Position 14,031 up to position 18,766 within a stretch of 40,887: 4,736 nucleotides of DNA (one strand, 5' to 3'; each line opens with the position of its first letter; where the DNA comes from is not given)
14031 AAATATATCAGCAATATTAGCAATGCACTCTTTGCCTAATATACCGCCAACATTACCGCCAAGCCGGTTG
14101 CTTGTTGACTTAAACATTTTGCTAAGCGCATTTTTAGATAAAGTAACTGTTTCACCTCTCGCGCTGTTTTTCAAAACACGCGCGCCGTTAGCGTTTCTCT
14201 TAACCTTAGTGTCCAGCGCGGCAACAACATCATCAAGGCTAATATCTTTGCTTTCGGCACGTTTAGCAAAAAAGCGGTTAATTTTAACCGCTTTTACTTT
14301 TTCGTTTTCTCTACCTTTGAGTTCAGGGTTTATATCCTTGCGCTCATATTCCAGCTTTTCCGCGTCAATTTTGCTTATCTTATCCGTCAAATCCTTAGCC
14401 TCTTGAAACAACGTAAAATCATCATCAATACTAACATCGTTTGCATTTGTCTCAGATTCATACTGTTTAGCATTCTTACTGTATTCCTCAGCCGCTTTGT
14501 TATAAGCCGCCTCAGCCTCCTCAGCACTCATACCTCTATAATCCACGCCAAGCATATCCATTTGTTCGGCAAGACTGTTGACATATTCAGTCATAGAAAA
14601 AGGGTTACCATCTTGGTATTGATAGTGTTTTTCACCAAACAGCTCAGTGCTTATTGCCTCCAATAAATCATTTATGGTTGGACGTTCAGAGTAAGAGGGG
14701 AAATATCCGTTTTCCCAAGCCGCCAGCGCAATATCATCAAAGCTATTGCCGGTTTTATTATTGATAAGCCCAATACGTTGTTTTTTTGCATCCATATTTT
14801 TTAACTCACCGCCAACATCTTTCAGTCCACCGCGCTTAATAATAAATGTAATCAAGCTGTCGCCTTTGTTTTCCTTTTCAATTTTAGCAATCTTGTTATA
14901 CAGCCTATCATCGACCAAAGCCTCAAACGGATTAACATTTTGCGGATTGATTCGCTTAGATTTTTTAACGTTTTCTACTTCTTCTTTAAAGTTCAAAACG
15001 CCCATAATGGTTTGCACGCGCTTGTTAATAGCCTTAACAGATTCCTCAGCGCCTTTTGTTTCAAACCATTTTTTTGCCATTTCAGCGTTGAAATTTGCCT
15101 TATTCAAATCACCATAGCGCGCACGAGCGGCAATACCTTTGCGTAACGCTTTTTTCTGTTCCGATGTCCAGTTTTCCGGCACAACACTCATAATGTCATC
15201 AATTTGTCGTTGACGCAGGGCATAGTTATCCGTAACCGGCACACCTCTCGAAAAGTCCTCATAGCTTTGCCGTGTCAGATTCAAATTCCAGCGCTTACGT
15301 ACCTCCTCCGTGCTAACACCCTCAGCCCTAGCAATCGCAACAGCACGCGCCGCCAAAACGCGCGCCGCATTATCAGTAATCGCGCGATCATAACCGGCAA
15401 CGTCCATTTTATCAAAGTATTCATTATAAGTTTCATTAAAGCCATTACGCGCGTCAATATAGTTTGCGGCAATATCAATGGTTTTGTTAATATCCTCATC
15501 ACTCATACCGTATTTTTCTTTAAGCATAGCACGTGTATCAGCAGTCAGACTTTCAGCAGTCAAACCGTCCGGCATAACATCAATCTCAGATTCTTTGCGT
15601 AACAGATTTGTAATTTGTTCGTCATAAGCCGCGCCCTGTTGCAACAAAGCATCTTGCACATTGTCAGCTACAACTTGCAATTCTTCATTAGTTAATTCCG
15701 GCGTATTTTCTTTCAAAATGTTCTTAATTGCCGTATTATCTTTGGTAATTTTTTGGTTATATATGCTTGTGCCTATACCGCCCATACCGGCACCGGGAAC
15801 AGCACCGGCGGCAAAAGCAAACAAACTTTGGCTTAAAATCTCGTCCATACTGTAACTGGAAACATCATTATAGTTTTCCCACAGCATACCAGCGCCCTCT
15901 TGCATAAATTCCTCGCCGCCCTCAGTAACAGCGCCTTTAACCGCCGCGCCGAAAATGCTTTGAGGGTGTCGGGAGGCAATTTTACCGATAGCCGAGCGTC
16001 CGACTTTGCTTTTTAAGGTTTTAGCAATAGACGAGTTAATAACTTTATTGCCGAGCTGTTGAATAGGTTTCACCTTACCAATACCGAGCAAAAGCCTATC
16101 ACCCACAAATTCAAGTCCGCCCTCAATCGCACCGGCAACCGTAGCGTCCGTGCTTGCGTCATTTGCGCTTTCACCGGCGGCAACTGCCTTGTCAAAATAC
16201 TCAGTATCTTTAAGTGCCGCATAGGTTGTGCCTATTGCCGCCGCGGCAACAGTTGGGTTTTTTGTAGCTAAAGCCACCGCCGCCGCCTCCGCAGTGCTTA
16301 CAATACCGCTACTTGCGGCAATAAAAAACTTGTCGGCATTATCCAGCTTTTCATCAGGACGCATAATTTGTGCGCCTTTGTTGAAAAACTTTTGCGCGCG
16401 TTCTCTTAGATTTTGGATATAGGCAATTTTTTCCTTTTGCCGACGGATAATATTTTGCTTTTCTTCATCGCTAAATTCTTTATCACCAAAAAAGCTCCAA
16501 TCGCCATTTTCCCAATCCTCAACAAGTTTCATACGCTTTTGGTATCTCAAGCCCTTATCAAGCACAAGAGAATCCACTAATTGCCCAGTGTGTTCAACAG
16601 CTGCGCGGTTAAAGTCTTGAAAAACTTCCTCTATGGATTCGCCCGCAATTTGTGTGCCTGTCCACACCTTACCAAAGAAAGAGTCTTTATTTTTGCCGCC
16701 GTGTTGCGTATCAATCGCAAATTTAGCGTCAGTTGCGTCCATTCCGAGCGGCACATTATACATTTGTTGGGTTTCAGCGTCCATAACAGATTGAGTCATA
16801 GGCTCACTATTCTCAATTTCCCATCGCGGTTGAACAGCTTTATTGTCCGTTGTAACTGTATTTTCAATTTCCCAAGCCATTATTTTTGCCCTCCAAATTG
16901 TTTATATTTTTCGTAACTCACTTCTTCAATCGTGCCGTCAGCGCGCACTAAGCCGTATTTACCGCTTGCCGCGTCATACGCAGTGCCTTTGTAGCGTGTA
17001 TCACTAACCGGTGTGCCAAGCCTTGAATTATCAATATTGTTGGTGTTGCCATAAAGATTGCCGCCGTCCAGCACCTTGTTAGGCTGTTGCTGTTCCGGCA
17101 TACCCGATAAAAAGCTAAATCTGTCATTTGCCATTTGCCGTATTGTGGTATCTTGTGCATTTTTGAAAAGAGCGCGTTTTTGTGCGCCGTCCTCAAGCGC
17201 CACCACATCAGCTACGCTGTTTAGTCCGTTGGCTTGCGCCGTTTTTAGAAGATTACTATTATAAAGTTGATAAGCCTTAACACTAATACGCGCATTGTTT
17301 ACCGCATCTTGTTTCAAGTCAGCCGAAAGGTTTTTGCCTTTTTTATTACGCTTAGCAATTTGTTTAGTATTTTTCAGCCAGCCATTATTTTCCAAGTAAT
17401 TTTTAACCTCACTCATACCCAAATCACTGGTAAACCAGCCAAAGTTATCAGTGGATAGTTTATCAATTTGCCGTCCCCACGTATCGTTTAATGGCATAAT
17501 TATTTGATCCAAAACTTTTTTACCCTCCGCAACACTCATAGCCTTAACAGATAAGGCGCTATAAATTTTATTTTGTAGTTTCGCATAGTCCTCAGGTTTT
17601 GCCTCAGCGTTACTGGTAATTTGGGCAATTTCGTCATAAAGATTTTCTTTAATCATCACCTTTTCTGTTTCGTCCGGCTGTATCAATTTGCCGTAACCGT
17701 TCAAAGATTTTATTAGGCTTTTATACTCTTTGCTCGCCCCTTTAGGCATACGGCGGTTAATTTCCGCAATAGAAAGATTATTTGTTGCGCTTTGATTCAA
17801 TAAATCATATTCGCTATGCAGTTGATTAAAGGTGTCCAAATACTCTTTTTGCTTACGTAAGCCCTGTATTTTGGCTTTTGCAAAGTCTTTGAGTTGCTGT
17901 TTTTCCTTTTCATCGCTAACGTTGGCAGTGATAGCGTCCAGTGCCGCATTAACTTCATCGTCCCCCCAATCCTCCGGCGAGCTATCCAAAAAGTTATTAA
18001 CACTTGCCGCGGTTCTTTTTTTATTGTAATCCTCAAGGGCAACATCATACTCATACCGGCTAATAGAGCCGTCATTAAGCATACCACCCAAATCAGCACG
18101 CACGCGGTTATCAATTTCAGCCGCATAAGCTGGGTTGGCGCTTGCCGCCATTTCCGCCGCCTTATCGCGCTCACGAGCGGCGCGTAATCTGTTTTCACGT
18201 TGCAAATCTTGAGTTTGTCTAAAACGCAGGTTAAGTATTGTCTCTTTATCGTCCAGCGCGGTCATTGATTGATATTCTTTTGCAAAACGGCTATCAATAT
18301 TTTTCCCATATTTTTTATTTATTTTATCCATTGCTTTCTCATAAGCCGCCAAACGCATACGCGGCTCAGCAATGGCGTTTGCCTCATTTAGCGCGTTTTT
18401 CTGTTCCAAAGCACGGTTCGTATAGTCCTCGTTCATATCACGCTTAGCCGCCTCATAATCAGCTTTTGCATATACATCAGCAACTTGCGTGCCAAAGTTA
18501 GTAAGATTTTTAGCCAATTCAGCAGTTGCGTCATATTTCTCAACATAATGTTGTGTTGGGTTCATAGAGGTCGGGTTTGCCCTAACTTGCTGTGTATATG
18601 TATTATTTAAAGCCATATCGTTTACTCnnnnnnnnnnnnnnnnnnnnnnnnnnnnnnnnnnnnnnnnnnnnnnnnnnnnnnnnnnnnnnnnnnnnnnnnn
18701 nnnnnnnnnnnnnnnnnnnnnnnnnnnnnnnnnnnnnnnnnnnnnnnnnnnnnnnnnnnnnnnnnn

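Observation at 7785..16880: A 9.1-kb single ORF (3031 aa, 22% of the phage genome): a giant polyvalent virion protein with ART-like and two zincin motifs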

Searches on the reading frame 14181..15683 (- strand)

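Call 21: search_protein_families(library=pfam, proteins=[window:14181-15683:-], max_evalue=5)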
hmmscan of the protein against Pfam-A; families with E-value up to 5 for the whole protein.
window:14181-15683:- (501 aa): 1 family
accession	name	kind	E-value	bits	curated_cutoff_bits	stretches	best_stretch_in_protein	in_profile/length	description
PF14566.11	PTPlike_phytase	-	2.7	8.5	27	0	143-171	103-130/158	Inositol hexakisphosphate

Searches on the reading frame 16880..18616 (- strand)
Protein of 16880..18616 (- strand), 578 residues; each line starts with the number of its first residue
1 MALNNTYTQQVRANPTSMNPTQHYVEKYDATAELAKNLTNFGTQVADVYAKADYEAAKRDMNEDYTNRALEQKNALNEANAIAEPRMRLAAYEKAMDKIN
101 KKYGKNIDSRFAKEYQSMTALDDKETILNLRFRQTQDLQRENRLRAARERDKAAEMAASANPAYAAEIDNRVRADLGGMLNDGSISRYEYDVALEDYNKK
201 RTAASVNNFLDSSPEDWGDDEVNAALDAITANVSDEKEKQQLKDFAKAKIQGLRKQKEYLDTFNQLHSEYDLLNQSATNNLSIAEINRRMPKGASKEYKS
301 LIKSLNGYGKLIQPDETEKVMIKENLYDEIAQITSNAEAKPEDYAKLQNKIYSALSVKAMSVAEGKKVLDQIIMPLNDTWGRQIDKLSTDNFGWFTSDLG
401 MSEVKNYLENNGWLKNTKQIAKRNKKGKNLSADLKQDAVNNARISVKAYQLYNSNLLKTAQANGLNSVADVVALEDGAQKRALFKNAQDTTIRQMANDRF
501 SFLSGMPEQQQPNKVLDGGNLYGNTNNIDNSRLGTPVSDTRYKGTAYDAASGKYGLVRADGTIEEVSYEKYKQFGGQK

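Call 7: search_protein_families(library=phrogs, proteins=[window:16880-18616:-], max_evalue=0.001)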
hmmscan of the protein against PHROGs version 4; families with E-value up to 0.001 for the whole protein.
window:16880-18616:- (578 aa): 0 families

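Call 36: search_protein_families(library=pfam, proteins=[window:16880-18616:-], max_evalue=0.01)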
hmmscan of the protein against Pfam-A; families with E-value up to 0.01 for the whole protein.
window:16880-18616:- (578 aa): 0 families

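Call 85: search_protein_families(library=ncbifam, proteins=[window:16880-18616:-], max_evalue=0.1)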
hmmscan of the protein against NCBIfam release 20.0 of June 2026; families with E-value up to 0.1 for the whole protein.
window:16880-18616:- (578 aa): 1 family
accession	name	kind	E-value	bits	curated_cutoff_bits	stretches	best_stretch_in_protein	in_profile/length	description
NF047712.1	CrliSynInhib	equivalog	0.063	12.5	300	0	187-243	139-194/218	curli synthesis inhibitor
